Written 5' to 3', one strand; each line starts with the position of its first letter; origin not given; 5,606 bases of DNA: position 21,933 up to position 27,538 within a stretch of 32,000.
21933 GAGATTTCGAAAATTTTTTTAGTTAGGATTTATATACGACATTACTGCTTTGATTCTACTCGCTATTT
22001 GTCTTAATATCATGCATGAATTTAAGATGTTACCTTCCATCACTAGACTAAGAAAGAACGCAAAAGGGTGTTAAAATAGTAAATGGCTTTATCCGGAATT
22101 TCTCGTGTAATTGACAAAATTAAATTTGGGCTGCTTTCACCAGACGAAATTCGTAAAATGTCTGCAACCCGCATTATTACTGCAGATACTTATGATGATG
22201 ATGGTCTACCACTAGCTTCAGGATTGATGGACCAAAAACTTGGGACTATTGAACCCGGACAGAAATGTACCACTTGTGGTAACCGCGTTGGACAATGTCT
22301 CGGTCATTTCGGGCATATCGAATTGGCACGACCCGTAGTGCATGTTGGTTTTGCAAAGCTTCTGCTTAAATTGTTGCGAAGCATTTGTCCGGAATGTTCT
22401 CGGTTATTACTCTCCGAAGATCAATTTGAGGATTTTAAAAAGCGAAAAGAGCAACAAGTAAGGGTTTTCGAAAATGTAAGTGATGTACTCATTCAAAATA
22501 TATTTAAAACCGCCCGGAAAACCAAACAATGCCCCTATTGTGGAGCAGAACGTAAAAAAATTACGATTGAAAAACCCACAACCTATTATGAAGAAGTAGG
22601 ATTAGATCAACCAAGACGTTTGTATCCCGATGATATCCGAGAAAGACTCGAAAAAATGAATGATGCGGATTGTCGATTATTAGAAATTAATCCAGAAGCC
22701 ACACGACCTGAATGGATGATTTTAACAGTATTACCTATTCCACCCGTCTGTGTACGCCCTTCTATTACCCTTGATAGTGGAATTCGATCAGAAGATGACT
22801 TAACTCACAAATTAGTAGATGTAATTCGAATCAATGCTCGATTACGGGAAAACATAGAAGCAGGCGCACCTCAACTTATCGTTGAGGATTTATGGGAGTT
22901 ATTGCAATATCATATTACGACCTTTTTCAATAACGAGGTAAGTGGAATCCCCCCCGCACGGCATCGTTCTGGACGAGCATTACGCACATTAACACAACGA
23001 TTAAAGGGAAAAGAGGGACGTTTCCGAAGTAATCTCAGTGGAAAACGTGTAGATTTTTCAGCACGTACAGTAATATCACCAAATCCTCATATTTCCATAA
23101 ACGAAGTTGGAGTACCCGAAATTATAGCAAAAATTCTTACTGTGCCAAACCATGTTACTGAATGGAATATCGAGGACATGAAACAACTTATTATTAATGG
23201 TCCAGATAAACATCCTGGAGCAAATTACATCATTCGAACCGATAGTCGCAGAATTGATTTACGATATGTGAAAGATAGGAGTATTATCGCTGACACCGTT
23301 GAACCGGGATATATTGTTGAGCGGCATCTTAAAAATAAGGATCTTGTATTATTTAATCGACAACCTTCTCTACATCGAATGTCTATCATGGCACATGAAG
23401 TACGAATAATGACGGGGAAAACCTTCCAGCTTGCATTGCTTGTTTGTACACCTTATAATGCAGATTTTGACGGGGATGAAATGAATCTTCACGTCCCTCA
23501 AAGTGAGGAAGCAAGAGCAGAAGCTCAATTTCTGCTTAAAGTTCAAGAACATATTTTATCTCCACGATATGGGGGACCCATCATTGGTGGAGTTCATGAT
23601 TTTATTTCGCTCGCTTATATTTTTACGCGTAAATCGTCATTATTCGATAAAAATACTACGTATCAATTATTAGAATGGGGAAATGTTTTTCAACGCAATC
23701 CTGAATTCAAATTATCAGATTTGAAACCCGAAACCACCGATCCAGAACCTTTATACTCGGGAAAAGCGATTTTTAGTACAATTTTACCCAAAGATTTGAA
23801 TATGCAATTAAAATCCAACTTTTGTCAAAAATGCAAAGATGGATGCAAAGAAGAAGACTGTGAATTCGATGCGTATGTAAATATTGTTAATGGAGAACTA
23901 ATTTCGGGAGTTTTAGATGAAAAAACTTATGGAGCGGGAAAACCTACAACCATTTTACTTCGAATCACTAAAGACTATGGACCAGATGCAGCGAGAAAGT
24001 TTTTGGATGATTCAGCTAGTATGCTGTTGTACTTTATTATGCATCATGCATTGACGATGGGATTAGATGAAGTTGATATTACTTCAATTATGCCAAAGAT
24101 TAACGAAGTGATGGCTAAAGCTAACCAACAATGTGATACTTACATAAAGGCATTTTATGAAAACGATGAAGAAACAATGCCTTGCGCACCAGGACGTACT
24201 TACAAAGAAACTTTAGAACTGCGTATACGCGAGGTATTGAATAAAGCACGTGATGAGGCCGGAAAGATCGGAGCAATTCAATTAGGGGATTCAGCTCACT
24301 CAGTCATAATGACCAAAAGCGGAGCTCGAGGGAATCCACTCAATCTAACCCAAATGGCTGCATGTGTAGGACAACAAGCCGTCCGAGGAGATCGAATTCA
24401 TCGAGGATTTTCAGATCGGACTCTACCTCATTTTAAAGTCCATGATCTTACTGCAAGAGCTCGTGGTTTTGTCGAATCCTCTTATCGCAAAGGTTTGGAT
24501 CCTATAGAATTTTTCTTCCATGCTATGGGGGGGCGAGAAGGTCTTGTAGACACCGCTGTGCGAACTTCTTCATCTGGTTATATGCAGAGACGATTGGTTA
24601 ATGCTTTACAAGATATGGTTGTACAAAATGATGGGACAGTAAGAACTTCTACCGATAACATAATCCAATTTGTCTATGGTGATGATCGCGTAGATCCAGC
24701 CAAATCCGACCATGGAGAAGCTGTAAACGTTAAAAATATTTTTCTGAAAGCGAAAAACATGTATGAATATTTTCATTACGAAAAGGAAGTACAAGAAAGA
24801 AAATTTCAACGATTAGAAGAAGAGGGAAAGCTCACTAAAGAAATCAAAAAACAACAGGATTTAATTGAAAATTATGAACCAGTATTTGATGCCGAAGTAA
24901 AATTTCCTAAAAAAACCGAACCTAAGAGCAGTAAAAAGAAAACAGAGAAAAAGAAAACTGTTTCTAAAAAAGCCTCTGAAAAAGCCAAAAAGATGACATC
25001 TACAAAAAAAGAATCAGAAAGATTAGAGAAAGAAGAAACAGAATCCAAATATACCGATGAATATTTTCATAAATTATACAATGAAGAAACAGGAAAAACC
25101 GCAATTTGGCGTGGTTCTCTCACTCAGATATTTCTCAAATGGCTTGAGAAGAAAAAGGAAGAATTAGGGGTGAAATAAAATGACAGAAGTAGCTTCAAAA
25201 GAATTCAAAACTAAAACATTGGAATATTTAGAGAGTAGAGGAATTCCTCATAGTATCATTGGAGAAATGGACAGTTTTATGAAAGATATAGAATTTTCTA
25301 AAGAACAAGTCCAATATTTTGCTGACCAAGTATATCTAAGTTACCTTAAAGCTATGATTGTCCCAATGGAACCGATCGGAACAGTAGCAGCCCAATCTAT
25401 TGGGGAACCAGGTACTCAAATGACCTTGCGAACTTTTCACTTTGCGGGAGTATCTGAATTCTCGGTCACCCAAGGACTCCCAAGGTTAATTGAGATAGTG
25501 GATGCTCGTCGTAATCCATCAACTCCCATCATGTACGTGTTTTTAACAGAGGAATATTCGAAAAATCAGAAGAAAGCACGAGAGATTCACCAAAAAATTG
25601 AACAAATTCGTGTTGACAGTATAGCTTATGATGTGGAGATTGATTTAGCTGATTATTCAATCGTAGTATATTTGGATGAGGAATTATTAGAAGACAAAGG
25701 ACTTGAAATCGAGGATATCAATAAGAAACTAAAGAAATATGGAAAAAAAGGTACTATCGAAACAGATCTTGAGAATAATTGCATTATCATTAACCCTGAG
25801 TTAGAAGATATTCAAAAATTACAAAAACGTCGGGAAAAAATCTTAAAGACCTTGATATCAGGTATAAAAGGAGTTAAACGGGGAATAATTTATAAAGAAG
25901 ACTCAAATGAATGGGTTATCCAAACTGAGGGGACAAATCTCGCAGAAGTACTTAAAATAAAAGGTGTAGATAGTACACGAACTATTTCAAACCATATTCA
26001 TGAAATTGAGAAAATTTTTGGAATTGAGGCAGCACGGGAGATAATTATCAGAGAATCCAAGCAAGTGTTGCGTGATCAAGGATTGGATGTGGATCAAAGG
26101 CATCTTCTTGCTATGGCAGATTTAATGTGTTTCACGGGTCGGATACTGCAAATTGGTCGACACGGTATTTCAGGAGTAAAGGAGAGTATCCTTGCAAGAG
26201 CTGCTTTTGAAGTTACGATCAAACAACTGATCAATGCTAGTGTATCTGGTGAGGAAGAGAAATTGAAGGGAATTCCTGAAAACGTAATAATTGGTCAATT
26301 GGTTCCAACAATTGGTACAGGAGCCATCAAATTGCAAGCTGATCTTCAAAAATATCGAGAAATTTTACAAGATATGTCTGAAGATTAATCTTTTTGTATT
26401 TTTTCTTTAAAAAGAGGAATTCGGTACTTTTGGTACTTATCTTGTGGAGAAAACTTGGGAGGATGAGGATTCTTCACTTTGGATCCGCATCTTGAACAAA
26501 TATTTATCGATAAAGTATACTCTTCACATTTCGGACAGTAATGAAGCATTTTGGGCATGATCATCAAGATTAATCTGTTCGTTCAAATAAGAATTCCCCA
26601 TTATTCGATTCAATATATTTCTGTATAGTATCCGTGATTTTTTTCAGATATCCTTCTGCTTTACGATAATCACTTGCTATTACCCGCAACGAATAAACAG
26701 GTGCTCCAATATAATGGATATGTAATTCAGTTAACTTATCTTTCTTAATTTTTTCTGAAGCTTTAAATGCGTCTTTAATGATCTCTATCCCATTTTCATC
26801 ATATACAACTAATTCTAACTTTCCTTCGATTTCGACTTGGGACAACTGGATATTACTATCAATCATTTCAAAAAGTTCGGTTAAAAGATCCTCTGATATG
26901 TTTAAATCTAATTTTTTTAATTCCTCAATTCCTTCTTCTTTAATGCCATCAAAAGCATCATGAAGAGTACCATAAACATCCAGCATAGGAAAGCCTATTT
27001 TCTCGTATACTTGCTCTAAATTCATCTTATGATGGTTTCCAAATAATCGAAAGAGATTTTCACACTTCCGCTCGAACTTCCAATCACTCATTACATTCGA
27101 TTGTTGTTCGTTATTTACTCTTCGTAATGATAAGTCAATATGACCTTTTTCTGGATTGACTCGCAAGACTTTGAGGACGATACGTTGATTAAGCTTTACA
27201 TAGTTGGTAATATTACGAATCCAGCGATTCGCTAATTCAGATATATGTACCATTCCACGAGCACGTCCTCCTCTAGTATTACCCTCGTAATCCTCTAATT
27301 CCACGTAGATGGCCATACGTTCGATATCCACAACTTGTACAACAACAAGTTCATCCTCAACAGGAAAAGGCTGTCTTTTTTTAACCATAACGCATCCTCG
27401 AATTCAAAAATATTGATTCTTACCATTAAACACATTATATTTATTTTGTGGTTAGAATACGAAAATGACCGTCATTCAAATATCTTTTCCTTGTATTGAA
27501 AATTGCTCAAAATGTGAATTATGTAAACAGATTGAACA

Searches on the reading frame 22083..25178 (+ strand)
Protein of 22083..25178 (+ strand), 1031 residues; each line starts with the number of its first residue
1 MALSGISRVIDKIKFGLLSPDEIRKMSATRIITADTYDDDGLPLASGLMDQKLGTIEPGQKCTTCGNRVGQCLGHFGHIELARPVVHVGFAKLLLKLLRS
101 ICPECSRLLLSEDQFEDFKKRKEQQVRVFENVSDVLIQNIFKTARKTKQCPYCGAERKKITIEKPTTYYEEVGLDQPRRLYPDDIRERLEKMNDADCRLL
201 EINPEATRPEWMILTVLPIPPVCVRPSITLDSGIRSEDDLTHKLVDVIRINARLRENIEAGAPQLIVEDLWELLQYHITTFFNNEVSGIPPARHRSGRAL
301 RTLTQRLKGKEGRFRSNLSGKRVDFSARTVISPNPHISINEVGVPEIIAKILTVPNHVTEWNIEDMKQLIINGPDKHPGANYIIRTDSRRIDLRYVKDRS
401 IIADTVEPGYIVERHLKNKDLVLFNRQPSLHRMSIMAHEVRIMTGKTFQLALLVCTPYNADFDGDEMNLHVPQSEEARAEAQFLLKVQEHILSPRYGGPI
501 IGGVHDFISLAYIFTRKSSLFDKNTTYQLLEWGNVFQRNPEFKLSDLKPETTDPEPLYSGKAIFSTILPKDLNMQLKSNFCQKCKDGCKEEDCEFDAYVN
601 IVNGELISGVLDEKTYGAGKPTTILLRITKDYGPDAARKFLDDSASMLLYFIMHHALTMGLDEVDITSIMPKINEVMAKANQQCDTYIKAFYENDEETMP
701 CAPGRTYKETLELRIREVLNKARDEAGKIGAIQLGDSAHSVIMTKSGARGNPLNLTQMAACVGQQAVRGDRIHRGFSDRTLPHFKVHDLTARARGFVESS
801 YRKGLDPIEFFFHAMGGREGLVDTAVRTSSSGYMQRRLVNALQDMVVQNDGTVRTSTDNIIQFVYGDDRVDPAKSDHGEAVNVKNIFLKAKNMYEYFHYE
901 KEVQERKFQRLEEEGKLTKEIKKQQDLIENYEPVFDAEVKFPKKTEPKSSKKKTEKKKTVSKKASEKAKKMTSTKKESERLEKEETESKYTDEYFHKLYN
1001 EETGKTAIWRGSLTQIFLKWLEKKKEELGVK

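Call 90: search_protein_families(library=pfam, proteins=[window:22083-25178:+], max_evalue=0.001)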
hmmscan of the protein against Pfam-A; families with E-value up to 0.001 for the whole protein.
window:22083-25178:+ (1031 aa): 5 families
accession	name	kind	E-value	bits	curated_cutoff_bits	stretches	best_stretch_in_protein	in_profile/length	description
PF04997.17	RNA_pol_Rpb1_1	-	4.9e-97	325.5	39.7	1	9-318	3-312/312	RNA polymerase Rpb1, domain 1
PF00623.25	RNA_pol_Rpb1_2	-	6.3e-72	241.7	25.3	1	320-486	1-165/166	RNA polymerase Rpb1, domain 2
PF04983.23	RNA_pol_Rpb1_3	-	1.5e-38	132.7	28.9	1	490-663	1-161/162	RNA polymerase Rpb1, domain 3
PF05000.22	RNA_pol_Rpb1_4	-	3.3e-29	101.4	24.8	1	695-797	6-107/107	RNA polymerase Rpb1, domain 4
PF04998.22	RNA_pol_Rpb1_5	-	1.3e-27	97.4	28.5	1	804-869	1-66/267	RNA polymerase Rpb1, domain 5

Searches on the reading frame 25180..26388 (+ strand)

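Call 90: search_protein_families(library=pfam, proteins=[window:25180-26388:+], max_evalue=0.001)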
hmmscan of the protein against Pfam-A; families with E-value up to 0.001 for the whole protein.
window:25180-26388:+ (402 aa): 1 family
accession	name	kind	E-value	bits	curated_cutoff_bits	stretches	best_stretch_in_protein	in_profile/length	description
PF04998.22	RNA_pol_Rpb1_5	-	1.1e-56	192.7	28.5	1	33-336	49-265/267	RNA polymerase Rpb1, domain 5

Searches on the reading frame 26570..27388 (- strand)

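Call 90: search_protein_families(library=pfam, proteins=[window:26570-27388:-], max_evalue=0.001)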
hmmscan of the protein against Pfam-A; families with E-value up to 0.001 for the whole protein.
window:26570-27388:- (272 aa): 2 families
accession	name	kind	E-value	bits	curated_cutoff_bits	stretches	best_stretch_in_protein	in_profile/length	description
PF07541.17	EIF_2_alpha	-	5.3e-23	81.6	22.8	1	128-241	2-114/114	Eukaryotic translation initiation factor 2 alpha subunit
PF00575.29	S1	-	1.1e-09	39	22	1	12-89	5-74/74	S1 RNA binding domain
